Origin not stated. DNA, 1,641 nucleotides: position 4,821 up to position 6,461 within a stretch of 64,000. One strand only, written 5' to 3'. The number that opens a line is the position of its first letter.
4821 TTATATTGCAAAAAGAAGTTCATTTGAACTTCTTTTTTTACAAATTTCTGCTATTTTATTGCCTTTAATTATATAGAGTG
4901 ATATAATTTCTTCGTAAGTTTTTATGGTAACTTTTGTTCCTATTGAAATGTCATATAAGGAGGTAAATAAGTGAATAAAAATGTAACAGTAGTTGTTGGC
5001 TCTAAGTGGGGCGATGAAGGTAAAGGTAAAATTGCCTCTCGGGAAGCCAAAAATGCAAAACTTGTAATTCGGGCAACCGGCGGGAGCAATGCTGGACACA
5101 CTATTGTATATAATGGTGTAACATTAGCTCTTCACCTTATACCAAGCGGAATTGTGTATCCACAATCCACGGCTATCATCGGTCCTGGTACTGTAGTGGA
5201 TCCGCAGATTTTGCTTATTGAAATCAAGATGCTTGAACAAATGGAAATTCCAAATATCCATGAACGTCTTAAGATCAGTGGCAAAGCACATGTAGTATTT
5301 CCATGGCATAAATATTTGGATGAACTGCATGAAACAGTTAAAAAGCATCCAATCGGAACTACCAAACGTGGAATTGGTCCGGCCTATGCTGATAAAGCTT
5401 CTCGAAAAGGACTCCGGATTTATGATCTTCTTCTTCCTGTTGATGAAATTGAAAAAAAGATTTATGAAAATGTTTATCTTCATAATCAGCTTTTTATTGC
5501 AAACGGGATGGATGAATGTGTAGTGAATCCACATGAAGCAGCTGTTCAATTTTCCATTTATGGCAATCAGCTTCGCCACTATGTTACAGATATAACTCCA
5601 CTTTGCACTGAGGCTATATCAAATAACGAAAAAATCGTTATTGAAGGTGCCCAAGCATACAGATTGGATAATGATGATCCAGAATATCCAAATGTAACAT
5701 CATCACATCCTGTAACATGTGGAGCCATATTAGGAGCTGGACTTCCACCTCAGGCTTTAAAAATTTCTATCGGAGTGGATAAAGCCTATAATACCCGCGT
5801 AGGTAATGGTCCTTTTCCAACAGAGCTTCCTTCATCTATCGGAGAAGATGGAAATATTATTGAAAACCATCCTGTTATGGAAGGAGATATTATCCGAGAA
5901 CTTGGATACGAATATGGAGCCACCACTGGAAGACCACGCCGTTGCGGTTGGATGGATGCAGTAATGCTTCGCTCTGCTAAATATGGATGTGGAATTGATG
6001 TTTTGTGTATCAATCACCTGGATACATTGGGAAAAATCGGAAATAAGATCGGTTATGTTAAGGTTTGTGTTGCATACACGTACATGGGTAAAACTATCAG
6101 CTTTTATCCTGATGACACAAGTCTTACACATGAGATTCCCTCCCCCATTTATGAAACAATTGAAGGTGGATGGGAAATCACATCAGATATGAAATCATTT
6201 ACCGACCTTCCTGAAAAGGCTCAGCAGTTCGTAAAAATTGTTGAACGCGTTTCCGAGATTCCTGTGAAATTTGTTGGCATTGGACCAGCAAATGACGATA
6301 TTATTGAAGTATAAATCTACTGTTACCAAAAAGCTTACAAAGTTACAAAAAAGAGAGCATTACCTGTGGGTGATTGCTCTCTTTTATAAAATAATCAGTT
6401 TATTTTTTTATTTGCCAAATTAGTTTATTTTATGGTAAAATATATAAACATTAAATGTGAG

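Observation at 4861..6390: Foreign-composition, self-contained PurA-family (adenylosuccinate synthetase-like) cassette inserted between serS and engB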

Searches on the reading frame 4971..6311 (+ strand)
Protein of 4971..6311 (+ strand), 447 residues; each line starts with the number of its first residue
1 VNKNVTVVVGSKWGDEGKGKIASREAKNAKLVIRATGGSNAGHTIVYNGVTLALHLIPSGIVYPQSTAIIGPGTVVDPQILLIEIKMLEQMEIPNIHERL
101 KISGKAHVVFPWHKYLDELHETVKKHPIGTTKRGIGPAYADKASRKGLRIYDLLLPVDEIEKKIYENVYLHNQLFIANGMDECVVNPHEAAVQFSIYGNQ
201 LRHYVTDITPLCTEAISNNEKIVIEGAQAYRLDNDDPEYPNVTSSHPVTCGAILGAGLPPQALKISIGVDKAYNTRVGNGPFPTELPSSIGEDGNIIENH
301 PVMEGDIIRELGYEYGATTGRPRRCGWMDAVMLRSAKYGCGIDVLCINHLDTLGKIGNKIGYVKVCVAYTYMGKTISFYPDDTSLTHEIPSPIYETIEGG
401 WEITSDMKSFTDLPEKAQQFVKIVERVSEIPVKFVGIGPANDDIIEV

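Call 4: search_protein_families(library=pfam, proteins=[window:4971-6311:+])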
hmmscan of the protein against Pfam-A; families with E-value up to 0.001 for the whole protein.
window:4971-6311:+ (447 aa): 1 family
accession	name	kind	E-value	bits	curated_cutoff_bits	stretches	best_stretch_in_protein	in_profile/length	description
PF00709.27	Adenylsucc_synt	-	1.5e-133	446.1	27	1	7-445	1-416/416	Adenylosuccinate synthetase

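Call 5: search_protein_families(library=ncbifam, proteins=[window:4971-6311:+], max_evalue=0.01)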
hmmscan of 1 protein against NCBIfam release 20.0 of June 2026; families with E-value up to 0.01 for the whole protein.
window:4971-6311:+ (447 aa): 6 families
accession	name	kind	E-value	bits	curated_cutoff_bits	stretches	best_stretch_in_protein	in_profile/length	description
NF002223.0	PRK01117.1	equivalog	3.1e-132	441.4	402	1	5-445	3-422/430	adenylosuccinate synthase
TIGR00184.1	purA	equivalog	1.2e-119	399.9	395.55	1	7-445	1-418/425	adenylosuccinate synthase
NF010355.0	PRK13783.1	equivalog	5.5e-95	318.9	445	1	6-447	3-404/404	adenylosuccinate synthase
NF010357.0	PRK13785.1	equivalog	2.5e-85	286.8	700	1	7-446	4-449/455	adenylosuccinate synthase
NF003295.0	PRK04293.1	equivalog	6.7e-58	196.2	368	3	5-149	3-142/337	adenylosuccinate synthetase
NF038379.2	amino_Aden_PurZ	exception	8.3e-32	110.6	300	1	5-336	1-288/293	succino-amino-deoxyadenylate synthase PurZ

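Call 6: search_solved_structures(query=window:4971-6311:+, show_alignments=3)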
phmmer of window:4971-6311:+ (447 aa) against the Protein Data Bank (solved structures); distinct sequences matched with E-value up to 0.001: 27.
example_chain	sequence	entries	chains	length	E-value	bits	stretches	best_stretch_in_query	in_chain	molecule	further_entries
4m0g_A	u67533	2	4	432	1.7e-96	326.9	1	6-441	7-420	Adenylosuccinate synthetase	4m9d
3r7t_A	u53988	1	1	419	6.8e-85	288.7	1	5-445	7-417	Adenylosuccinate synthetase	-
6bs7_A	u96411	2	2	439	1.7e-84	287.3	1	1-445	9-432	Adenylosuccinate synthetase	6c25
1dj2_A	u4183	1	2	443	2.1e-81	277.1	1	5-445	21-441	ADENYLOSUCCINATE SYNTHETASE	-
9f17_A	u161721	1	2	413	4.6e-81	276.1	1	6-445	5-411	Adenylosuccinate synthetase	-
7pvo_A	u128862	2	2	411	5.5e-81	275.8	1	6-445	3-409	Adenylosuccinate synthetase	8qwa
6zxq_A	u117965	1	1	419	5.8e-81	275.7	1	6-445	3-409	Adenylosuccinate synthetase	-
1iwe_A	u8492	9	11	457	1.5e-80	274.4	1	4-446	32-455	Adenylosuccinate Synthetase | Adenylosuccinate synthetase isozyme 1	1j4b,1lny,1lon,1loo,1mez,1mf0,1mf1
3hid_A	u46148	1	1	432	2.8e-80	273.5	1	1-444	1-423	Adenylosuccinate synthetase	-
1dj3_A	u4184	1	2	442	5.3e-79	269.2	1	3-445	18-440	ADENYLOSUCCINATE SYNTHETASE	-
1kjx_A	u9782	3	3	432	1.1e-78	268.3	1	4-441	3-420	Adenylosuccinate Synthetase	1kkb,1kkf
1ade_A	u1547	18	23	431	1.5e-78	267.8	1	5-441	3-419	ADENYLOSUCCINATE SYNTHETASE | PROTEIN (ADENYLOSUCCINATE SYNTHETASE)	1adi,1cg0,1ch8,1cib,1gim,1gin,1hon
1cg1_A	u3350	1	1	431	5.3e-78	266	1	5-441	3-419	PROTEIN (ADENYLOSUCCINATE SYNTHETASE)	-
3ue9_A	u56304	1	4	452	7.4e-78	265.5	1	4-445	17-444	Adenylosuccinate synthetase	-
1cg4_A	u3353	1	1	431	1.4e-77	264.6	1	5-441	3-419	PROTEIN (ADENYLOSUCCINATE SYNTHETASE)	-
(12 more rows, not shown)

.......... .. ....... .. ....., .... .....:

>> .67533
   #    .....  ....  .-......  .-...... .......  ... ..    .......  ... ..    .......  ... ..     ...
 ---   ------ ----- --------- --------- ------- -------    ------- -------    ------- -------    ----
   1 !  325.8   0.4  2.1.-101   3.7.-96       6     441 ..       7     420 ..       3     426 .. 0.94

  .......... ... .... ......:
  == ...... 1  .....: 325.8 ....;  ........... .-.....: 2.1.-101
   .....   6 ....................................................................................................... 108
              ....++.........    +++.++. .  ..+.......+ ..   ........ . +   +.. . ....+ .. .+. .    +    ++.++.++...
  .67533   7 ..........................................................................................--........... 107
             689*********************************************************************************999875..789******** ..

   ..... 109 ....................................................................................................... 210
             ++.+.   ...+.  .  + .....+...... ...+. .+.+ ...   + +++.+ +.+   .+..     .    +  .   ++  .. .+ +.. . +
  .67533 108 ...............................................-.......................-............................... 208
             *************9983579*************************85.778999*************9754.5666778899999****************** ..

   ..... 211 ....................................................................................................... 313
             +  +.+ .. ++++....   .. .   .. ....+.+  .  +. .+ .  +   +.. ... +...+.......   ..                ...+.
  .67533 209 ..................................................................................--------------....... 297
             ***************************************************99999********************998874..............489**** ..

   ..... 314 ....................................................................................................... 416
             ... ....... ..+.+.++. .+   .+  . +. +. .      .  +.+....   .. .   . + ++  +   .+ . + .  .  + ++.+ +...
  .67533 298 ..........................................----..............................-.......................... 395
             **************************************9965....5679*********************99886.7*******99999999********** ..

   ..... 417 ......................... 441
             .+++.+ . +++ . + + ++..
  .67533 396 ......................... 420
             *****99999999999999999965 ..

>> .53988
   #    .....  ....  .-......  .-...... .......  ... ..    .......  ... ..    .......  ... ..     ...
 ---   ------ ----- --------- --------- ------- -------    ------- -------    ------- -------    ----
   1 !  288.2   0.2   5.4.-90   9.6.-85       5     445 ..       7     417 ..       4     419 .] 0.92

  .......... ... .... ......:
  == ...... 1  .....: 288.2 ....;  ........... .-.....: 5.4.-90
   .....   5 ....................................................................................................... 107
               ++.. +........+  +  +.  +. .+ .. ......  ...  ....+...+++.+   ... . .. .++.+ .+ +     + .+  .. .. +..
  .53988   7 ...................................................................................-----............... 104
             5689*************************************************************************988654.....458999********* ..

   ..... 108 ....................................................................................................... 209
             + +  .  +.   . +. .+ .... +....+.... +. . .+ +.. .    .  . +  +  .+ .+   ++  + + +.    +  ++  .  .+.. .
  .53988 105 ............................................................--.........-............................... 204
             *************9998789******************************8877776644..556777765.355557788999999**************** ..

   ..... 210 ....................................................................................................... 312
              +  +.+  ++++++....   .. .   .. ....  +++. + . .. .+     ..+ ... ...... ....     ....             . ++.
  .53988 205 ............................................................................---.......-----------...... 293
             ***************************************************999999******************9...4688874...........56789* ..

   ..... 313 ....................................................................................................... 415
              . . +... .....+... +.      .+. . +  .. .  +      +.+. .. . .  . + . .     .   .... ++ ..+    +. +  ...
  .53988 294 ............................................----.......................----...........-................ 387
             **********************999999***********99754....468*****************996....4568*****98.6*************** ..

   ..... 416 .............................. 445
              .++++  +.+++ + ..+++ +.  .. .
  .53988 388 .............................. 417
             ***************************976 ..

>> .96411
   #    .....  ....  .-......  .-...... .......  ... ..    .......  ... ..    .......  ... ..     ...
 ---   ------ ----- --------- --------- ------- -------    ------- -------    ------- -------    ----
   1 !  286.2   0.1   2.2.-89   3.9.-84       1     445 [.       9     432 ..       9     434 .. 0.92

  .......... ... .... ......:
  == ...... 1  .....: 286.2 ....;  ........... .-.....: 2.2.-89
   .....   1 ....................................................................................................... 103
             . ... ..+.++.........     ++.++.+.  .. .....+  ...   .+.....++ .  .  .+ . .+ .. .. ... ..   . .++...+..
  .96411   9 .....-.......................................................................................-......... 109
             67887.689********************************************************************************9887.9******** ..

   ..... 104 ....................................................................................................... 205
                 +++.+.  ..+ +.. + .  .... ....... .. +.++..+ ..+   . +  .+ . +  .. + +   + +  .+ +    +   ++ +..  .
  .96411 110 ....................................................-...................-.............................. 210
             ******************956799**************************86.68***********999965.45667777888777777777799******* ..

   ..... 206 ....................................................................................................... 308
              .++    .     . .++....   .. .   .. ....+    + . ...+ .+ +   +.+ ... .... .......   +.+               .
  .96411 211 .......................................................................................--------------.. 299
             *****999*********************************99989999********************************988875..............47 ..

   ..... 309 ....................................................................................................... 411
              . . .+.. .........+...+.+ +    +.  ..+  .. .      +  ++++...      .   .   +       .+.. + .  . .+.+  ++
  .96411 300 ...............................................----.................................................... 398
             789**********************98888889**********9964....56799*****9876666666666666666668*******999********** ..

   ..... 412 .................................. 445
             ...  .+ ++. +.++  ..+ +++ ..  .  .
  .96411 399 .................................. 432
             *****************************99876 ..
